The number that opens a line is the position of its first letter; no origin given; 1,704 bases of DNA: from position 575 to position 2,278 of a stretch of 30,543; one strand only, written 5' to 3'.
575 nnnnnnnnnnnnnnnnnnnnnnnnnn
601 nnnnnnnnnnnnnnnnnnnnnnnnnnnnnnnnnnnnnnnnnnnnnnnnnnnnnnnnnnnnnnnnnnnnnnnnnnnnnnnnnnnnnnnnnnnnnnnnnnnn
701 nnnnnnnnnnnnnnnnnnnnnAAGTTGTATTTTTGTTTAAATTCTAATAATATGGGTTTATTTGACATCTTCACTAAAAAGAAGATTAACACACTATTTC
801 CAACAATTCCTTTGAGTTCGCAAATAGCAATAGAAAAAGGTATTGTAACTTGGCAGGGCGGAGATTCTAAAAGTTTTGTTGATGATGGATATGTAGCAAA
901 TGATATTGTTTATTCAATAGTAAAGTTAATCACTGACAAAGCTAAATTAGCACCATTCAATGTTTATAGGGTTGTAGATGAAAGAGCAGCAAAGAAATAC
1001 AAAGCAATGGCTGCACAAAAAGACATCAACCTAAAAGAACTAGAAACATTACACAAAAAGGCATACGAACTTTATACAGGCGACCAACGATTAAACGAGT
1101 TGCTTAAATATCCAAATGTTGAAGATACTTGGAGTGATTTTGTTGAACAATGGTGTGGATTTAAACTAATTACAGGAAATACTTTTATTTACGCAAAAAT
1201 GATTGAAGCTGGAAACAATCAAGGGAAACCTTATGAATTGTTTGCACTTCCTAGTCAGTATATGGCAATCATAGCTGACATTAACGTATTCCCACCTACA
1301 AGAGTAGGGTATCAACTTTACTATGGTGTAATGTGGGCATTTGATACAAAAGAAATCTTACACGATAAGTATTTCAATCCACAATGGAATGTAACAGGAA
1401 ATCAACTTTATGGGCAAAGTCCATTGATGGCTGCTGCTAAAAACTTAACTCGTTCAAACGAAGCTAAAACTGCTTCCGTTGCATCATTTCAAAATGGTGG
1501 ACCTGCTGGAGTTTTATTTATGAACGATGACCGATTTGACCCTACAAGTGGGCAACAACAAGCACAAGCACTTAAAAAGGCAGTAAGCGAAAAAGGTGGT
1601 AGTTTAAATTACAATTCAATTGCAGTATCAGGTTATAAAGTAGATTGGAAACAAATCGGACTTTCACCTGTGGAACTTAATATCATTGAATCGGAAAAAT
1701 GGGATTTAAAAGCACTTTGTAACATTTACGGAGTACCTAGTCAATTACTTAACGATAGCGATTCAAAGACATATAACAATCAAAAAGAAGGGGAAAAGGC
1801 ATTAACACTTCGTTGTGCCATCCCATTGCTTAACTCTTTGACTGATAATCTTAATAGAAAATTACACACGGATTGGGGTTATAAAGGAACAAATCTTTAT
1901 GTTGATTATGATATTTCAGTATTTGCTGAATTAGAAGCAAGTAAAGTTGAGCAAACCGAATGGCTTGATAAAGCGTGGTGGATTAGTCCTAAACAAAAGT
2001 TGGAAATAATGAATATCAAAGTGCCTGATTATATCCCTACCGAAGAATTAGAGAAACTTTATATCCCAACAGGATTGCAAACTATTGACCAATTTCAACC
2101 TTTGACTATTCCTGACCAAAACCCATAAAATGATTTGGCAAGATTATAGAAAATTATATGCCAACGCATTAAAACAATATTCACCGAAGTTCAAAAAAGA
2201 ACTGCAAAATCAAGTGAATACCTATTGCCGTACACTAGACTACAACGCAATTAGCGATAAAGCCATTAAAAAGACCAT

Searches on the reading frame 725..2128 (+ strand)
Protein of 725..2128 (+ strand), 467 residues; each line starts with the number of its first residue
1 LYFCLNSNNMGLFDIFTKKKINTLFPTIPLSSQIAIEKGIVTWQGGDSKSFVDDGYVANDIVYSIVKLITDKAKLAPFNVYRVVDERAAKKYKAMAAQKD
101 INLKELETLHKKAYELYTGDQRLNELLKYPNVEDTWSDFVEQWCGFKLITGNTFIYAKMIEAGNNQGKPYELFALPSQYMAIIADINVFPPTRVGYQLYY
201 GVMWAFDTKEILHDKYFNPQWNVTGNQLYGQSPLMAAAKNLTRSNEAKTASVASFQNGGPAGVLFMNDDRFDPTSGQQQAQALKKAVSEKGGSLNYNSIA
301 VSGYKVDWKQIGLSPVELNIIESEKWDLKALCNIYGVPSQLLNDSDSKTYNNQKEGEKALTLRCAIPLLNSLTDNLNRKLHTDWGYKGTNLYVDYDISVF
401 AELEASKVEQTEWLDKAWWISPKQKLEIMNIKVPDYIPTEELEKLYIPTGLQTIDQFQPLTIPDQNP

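Call 11: search_protein_families(library=phrogs, proteins=[window:725-2128:+], max_evalue=0.001)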
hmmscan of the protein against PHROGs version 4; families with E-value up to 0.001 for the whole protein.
window:725-2128:+ (467 aa): 4 families
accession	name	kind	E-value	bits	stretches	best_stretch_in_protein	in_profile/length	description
phrog_12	-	head and packaging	1.2e-49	170.9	1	8-430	46-414/646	portal protein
phrog_2662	-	head and packaging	3.1e-35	122.9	1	4-418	7-389/717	portal protein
phrog_5929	-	head and packaging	1.5e-13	51.6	1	248-397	5-147/228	portal protein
phrog_2271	-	head and packaging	7.9e-07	28.2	1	123-382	90-338/859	portal protein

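Call 45: find_related_loci(query=window:725-2128:+, collection=viral_contigs, flank=3000)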
Query window:725-2128:+ (467 aa) in viral_contigs; peptide patterns used: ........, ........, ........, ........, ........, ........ (x = any residue, [..] = any of these).
394 stretches matched a pattern; 392 encode a relative of the query (tblastn E <= 1e-3); the best 80 are kept; 80 distinct loci.
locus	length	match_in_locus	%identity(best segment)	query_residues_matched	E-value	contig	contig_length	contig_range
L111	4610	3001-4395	99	3-467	0e+0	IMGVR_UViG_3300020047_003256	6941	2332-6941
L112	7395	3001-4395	98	3-467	0e+0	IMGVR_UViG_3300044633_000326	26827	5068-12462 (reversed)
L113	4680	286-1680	98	3-467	0e+0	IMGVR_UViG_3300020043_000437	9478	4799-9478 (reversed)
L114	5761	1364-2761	98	2-467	0e+0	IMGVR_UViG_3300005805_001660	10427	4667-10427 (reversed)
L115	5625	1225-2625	97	1-467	0e+0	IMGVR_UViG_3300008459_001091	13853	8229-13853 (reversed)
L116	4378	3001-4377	98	3-461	0e+0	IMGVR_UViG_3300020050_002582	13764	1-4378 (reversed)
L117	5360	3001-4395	96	3-467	0e+0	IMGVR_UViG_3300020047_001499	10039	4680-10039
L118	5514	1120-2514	95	3-467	0e+0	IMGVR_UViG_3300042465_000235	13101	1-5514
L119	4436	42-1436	95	3-467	0e+0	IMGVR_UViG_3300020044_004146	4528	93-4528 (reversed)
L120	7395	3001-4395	95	3-467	0e+0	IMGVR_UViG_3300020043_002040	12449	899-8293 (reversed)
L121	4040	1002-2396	92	3-467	0e+0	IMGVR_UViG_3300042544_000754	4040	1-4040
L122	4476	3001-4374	94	10-467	0e+0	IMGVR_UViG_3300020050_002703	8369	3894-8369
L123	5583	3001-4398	92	2-467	0e+0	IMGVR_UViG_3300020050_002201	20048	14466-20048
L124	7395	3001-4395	91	3-467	0e+0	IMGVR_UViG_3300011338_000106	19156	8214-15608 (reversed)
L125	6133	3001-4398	90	2-467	0e+0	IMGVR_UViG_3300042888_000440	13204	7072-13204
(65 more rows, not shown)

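Call 55: search_dna_similar(query=window:752-2128:+, collection=phages, mode=protein, max_rows=15)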
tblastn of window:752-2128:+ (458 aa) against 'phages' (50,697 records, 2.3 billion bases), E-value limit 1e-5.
Records with a match: 257; places in all: 258; records where one place covers at least 80% of the query: 22.
Best place of each record, by identity: <60% 257.
By first word of the organism name: Vibrio 87; Stx1a-converting 35; Escherichia 19; Stx2c-converting 17; Enterobacteria 13; Klebsiella 12; Stx2-converting 11; Cellulophaga 10; Stx2a-converting 8; Pseudoalteromonas 7; and 18 more.
By host as written in the record: - 160; Escherichia coli 13; Klebsiella pneumoniae 10; Moraxella catarrhalis 7; Cellulophaga baltica #12 3; Cellulophaga baltica #18 3; Cellulophaga baltica #17 2; Flavobacterium sp. 2; and 42 more.
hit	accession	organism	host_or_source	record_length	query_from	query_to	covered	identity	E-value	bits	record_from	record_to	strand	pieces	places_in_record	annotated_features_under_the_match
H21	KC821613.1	Cellulophaga phage phi12:1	Cellulophaga baltica #12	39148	4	448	97%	30.0%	5e-43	168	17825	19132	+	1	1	phage portal protein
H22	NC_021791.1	Cellulophaga phage phi12:1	Cellulophaga baltica #12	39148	4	448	97%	30.0%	5e-43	168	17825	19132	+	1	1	portal protein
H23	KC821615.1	Cellulophaga phage phi12:3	Cellulophaga baltica #12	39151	4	448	97%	30.0%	5e-43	168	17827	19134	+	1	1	phage portal protein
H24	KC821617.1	Cellulophaga phage phi17:1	Cellulophaga baltica #17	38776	4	448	97%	29.8%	2e-42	166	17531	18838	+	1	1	phage portal protein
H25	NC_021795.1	Cellulophaga phage phi17:1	Cellulophaga baltica #17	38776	4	448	97%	29.8%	2e-42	166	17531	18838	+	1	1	portal protein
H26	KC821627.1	Cellulophaga phage phi18:2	Cellulophaga baltica #18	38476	4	446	97%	29.9%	1e-42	167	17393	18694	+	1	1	phage portal protein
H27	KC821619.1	Cellulophaga phage phi18:1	Cellulophaga baltica #18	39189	4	446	97%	29.9%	1e-42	167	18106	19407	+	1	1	phage portal protein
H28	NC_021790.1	Cellulophaga phage phi18:1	Cellulophaga baltica #18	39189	4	446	97%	29.9%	1e-42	167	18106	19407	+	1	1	portal protein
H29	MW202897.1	Caudoviricetes sp.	Manatee Spring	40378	30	442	90%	27.4%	3e-23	109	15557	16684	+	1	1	portal protein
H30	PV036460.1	Anaerosphaera phage IMGVR 8818211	Anaerosphaera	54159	38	444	89%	25.1%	1e-15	86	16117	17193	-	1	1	hypothetical protein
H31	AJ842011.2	Flavobacterium phage 11b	Flavobacterium sp.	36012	38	406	81%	27.2%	2e-27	121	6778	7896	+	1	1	phage portal protein | Phage_portal; Region: Phage portal protein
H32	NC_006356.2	Flavobacterium phage 11b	Flavobacterium sp.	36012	38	406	81%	27.2%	2e-27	121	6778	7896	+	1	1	phage portal protein | Phage_portal; Region: Phage portal protein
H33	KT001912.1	Bacillus phage Silence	Bacillus megaterium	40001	34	409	82%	26.4%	1e-19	98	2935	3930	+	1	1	portal protein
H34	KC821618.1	Cellulophaga phage phi10:1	Cellulophaga baltica #10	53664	38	343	67%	30.9%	2e-28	125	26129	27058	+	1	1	phage portal protein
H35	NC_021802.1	Cellulophaga phage phi10:1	Cellulophaga baltica #10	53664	38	343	67%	30.9%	2e-28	125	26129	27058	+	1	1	phage portal protein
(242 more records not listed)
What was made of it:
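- The nearest cultured relatives are Cellulophaga and Flavobacterium phages (call 55).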
